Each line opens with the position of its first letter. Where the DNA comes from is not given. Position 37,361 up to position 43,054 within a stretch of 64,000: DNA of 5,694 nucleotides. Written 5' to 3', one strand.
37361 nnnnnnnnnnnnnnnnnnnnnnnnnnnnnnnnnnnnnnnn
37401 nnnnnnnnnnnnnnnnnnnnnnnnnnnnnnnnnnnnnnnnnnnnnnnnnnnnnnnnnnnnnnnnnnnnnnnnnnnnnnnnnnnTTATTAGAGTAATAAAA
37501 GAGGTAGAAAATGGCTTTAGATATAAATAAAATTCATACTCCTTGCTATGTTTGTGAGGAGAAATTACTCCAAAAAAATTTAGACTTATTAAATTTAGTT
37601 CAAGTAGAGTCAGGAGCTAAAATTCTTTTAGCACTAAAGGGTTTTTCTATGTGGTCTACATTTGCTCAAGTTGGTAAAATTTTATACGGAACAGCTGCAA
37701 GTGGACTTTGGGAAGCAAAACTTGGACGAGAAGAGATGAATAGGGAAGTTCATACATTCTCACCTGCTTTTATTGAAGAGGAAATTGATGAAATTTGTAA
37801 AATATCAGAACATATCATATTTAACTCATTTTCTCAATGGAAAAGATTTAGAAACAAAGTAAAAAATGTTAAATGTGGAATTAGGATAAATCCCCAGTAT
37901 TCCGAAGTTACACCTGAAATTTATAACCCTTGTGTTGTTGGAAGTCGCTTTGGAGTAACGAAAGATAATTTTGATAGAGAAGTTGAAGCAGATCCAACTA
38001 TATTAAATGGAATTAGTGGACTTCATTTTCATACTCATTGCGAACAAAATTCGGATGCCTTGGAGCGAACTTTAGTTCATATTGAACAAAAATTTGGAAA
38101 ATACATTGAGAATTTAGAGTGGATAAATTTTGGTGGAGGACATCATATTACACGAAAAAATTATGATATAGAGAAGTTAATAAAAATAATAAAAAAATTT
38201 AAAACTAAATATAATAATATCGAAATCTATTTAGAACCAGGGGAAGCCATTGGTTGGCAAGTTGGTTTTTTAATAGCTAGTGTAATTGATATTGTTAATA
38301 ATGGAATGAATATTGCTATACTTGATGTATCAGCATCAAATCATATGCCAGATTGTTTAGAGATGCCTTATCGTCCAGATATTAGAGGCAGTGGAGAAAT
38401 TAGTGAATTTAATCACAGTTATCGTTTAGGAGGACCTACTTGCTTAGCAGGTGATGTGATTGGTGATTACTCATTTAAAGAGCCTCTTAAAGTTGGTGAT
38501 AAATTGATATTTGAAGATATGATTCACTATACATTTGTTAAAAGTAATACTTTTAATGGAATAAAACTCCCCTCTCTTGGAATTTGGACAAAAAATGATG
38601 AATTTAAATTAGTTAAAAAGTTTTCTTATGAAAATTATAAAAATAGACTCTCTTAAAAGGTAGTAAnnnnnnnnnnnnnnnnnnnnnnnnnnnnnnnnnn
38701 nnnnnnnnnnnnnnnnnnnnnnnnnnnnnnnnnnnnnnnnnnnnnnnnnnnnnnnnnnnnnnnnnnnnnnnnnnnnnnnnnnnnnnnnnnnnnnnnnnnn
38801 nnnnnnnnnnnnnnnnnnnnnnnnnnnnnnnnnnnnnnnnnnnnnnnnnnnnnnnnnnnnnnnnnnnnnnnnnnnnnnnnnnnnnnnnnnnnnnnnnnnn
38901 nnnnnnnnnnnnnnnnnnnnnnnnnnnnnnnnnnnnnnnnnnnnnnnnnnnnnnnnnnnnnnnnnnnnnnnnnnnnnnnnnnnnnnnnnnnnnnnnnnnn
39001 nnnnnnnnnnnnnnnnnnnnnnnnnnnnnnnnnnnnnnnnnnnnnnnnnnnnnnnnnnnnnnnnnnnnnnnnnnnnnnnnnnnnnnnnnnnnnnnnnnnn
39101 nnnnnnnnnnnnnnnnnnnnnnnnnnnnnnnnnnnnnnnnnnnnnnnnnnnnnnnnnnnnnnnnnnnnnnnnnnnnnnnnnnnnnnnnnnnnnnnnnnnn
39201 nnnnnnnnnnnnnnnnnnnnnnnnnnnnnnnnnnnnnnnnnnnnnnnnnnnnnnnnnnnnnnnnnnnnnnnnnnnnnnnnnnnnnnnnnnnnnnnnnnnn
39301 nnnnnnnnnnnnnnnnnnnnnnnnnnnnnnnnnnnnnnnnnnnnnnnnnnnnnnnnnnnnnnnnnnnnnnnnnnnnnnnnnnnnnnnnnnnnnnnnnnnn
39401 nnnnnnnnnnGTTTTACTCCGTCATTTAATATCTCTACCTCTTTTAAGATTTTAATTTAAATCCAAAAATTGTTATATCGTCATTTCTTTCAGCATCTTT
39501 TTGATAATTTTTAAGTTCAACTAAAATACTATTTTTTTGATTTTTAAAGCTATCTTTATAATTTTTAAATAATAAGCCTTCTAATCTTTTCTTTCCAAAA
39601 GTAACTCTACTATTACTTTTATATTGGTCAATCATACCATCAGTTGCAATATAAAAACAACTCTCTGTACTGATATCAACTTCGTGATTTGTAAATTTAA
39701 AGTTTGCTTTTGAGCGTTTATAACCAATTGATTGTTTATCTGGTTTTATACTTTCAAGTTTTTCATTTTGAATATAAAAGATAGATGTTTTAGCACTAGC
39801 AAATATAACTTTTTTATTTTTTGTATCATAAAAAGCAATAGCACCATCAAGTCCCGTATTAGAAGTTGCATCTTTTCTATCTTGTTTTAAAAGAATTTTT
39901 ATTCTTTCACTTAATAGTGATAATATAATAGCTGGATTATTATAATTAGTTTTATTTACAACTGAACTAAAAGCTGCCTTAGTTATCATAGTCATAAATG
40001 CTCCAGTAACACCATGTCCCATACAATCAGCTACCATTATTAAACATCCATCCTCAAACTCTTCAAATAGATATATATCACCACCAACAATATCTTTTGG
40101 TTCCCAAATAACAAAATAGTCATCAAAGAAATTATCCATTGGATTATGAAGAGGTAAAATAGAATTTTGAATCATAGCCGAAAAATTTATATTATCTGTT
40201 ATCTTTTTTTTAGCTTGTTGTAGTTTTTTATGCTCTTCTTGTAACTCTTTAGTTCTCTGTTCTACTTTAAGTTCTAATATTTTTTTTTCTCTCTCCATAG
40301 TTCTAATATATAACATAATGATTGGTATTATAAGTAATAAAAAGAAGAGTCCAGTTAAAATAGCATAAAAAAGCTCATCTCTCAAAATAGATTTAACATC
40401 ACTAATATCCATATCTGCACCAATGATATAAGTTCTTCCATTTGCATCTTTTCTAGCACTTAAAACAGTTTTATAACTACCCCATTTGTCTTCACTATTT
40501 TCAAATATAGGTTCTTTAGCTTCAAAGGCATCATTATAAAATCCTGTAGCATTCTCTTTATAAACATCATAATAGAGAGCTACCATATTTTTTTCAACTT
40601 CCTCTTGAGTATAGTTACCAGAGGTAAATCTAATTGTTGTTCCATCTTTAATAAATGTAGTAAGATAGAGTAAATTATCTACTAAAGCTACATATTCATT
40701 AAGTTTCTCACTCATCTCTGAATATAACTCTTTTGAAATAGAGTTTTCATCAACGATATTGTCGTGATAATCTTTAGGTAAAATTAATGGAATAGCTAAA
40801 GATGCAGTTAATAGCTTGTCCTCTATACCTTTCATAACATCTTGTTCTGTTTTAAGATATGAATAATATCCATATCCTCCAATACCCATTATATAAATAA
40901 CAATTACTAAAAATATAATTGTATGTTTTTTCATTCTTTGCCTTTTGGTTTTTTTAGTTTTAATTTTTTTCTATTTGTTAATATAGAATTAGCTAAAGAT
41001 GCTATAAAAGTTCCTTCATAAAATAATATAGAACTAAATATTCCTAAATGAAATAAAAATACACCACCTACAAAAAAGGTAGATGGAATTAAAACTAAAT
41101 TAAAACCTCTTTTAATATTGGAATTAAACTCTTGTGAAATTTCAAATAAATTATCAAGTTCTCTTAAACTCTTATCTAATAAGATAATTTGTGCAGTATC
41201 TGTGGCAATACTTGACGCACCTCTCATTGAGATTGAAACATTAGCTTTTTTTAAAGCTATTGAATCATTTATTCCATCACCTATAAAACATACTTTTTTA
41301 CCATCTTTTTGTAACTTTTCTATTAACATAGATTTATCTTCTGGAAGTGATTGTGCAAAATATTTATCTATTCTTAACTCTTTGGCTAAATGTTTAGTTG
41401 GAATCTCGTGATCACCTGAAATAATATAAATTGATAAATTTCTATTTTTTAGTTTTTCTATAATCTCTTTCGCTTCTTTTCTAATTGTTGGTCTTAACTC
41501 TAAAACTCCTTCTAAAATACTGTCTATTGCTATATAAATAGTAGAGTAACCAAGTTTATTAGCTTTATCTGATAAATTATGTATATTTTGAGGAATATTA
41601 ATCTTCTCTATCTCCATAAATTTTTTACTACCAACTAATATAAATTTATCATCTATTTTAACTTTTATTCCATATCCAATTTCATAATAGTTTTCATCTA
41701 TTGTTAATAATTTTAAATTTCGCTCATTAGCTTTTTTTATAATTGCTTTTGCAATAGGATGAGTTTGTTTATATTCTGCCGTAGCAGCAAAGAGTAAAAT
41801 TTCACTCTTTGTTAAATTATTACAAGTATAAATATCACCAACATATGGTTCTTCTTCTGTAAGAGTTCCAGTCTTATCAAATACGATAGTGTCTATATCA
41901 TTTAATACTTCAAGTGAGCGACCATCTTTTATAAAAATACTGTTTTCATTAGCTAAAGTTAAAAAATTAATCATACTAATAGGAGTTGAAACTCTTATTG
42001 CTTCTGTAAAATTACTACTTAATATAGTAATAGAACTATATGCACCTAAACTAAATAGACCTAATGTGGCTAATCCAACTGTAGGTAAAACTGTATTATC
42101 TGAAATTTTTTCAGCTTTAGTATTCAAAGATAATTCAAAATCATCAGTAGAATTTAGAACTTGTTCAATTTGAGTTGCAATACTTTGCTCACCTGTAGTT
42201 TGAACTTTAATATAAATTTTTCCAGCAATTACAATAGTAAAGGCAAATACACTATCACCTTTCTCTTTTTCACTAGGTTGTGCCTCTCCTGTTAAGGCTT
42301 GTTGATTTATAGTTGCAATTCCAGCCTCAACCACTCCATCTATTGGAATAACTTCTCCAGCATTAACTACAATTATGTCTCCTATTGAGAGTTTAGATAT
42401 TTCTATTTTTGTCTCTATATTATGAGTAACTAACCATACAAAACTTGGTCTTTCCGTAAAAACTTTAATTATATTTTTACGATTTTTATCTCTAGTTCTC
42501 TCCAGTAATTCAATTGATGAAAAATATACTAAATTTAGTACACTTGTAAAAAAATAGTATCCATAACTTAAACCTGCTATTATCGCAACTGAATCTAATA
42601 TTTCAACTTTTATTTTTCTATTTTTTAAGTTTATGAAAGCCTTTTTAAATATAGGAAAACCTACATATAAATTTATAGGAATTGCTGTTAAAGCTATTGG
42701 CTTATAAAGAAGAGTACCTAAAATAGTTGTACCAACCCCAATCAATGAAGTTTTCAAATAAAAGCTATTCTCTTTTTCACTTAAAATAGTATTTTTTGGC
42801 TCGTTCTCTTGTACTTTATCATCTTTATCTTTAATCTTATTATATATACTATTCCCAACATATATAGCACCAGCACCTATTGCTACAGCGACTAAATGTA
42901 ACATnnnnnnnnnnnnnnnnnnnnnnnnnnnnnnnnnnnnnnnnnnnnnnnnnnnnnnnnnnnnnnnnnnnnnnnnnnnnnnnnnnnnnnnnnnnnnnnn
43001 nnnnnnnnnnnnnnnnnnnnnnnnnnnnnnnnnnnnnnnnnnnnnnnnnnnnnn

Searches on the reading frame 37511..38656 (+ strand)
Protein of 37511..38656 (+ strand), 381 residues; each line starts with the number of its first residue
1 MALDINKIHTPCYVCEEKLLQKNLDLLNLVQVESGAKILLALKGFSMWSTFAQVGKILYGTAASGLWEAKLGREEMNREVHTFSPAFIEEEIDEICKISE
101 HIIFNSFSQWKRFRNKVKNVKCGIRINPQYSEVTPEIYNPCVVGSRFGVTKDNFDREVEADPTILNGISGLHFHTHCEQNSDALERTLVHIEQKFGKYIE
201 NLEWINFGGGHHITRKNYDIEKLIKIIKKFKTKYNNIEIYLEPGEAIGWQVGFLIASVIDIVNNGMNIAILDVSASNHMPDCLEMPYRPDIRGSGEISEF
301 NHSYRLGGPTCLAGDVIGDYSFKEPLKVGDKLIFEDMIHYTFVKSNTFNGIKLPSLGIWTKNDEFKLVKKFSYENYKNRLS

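Call 60: list_cluster_members(proteins=[window:37511-38656:+, window:36851-37483:+, window:46919-48058:-, window:40931-42904:-, window:45403-46167:-])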
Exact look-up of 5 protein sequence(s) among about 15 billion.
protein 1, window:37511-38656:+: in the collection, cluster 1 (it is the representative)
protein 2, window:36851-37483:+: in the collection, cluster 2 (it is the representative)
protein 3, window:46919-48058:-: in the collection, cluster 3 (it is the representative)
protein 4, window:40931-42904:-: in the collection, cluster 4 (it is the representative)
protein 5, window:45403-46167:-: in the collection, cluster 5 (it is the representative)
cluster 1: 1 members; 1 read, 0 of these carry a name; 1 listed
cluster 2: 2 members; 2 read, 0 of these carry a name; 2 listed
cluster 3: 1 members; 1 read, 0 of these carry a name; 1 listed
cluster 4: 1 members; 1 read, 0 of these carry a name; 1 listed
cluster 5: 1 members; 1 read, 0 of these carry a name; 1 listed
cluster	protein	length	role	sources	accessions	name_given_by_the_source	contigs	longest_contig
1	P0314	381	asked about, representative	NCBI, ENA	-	-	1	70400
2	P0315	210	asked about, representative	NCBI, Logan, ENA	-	-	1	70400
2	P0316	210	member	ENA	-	-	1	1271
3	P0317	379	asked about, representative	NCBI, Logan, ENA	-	-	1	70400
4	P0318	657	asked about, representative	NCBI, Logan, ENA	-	-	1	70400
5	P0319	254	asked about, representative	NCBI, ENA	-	-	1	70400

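Call 84: search_solved_structures(query=window:37511-38656:+, max_evalue=1e-30, show_alignments=1)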
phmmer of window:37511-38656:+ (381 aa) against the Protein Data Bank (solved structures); distinct sequences matched with E-value up to 1e-30: 4.
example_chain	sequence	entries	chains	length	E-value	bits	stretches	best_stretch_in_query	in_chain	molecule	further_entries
9eaf_A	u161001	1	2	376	3.5e-130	437.7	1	2-381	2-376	Carboxynorspermidine decarboxylase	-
3n29_A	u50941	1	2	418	3.1e-120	405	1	6-378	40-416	Carboxynorspermidine decarboxylase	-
36gy_A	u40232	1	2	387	5.6e-116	390.9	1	3-381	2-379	Carboxynorspermidine/carboxyspermidine decarboxylase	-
3mt1_A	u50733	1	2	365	3.3e-77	263.3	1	8-381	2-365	Putative carboxynorspermidine decarboxylase protein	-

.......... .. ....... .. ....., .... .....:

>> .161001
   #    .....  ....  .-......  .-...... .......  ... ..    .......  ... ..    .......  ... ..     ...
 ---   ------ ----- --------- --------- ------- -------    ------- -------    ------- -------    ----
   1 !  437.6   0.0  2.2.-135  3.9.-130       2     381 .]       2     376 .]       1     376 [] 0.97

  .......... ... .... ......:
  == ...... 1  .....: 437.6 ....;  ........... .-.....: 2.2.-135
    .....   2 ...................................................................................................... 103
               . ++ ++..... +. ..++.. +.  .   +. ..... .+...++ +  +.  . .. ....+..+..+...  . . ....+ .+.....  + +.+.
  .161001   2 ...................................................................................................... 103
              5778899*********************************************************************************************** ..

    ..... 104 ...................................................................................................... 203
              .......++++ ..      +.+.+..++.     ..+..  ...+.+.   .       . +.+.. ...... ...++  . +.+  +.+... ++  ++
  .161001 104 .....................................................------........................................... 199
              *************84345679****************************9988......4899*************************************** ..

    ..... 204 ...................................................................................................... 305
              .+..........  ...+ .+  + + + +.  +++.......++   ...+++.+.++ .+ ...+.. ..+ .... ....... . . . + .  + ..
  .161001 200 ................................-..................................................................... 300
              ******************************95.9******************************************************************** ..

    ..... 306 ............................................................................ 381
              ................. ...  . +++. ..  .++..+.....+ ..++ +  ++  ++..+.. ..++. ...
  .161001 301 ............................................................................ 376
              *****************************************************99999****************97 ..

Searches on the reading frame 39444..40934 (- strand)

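Call 3: search_protein_families(library=pfam, proteins=[window:39444-40934:-], max_evalue=0.01)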
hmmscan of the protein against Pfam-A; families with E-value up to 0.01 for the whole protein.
window:39444-40934:- (496 aa): 1 family
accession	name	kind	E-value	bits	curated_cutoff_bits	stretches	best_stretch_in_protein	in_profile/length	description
PF07228.17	SpoIIE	-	9.7e-20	71.7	25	1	295-493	3-190/192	Stage II sporulation protein E (SpoIIE)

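Call 4: search_protein_families(library=ncbifam, proteins=[window:39444-40934:-], max_evalue=0.01)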
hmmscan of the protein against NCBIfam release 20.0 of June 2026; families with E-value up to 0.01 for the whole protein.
window:39444-40934:- (496 aa): 3 families
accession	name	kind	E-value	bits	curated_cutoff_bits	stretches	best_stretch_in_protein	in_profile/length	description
NF038263.1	prot_phos_SiaA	equivalog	1.5e-71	241.9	700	1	214-494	380-657/658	biofilm regulation protein phosphatase SiaA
NF053512.1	nitric_RR_NosR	exception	0.0061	15.6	400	1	219-255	144-180/422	response regulator c-di-GMP phosphodiesterase, NosR family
NF047408.1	SA0632_fam_LP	equivalog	0.0079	15.8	70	1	214-249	21-59/68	SA0632 family lipoprotein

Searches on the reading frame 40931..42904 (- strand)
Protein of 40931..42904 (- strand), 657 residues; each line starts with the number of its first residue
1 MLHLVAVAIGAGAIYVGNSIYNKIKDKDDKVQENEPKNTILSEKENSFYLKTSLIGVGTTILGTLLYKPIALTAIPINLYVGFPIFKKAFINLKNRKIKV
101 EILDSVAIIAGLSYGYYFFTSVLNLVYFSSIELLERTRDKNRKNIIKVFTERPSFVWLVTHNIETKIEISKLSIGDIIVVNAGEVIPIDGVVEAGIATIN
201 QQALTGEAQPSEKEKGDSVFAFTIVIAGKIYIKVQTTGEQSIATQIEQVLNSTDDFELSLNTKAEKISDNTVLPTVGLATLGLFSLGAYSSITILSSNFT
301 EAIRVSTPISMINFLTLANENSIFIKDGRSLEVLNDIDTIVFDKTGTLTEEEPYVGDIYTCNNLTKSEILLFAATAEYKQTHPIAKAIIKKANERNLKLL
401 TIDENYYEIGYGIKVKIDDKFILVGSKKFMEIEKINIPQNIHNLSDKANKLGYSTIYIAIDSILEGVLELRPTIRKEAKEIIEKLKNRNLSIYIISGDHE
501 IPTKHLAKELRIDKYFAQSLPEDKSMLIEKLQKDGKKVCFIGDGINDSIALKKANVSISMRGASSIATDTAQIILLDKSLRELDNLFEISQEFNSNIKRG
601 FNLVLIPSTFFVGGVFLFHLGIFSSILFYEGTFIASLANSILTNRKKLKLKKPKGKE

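Call 3: search_protein_families(library=pfam, proteins=[window:40931-42904:-], max_evalue=0.01)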
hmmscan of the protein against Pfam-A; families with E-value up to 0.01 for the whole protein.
window:40931-42904:- (657 aa): 4 families
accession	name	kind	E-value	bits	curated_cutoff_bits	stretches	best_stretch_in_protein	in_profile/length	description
PF00702.32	Hydrolase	-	4.1e-30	106.1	26.4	1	337-555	1-191/191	haloacid dehalogenase-like hydrolase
PF00122.25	E1-E2_ATPase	-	1.9e-27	96.4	28.1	1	155-318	6-170/181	E1-E2 ATPase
PF08282.18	Hydrolase_3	-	1e-05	25.9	20.9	1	527-575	195-243/255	haloacid dehalogenase-like hydrolase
PF13419.12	HAD_2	-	0.00033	21.3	23.8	1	473-557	79-174/178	Haloacid dehalogenase-like hydrolase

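Call 4: search_protein_families(library=ncbifam, proteins=[window:40931-42904:-], max_evalue=0.01)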
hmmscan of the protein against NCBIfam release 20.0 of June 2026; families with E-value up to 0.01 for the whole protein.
window:40931-42904:- (657 aa): 29 families (the best 25 are shown)
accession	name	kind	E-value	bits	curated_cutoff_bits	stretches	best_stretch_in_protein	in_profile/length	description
TIGR01525.1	ATPase-IB_hvy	subfamily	1.5e-115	387.3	346.25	1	100-641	1-558/560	heavy metal translocating P-type ATPase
TIGR01512.1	ATPase-IB2_Cd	subfamily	1.5e-81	274.6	313.5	2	100-393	1-284/494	cadmium family heavy metal-translocating P-type ATPase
TIGR01511.1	ATPase-IB1_Cu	subfamily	3e-81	273.9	397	1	82-604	2-496/542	copper-translocating P-type ATPase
NF007952.0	PRK10671.1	equivalog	1.8e-75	254.7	1316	1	133-599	306-780/838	copper-exporting P-type ATPase CopA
NF008262.1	PRK11033.1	equivalog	3.9e-75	253.7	1005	1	65-631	141-715/731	zinc/cadmium/mercury/lead-transporting ATPase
NF033775.1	P_type_ZntA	exception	1.2e-66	225.5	1240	1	78-645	160-730/732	Zn(II)/Cd(II)/Pb(II) translocating P-type ATPase ZntA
TIGR01494.1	ATPase_P-type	subfamily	8.8e-65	219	62.3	1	131-619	9-464/478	HAD-IC family P-type ATPase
TIGR01497.1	kdpB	equivalog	1.7e-42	145.4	527.9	1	131-590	83-563/675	potassium-transporting ATPase subunit KdpB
TIGR01647.1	ATPase-IIIA_H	equivalog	2.9e-34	118.4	615.5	2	165-513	103-482/755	plasma-membrane proton-efflux P-type ATPase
NF010609.0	PRK14010.1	equivalog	4.9e-32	110.9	1323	1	118-585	69-553/673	K(+)-transporting ATPase subunit B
TIGR01657.1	P-ATPase-V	hypoth_equivalog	1.4e-29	102.3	618.25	3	515-563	782-830/1055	ATP13A2 family polyamine export P-type ATPase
TIGR01524.1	ATPase-IIIB_Mg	equivalog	6.5e-29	100.4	610.75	2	505-598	572-665/867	magnesium-translocating P-type ATPase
TIGR01517.1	ATPase-IIB_Ca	equivalog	1.1e-25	90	507.05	2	516-603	608-695/882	calcium-translocating P-type ATPase, PMCA-type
NF011702.0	PRK15122.1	subfamily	6.1e-25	87.3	975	2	503-603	609-709/907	magnesium-translocating P-type ATPase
TIGR01522.1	ATPase-IIA2_Ca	equivalog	8e-19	66.9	798.3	2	505-598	557-651/854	calcium-transporting P-type ATPase, PMR1-type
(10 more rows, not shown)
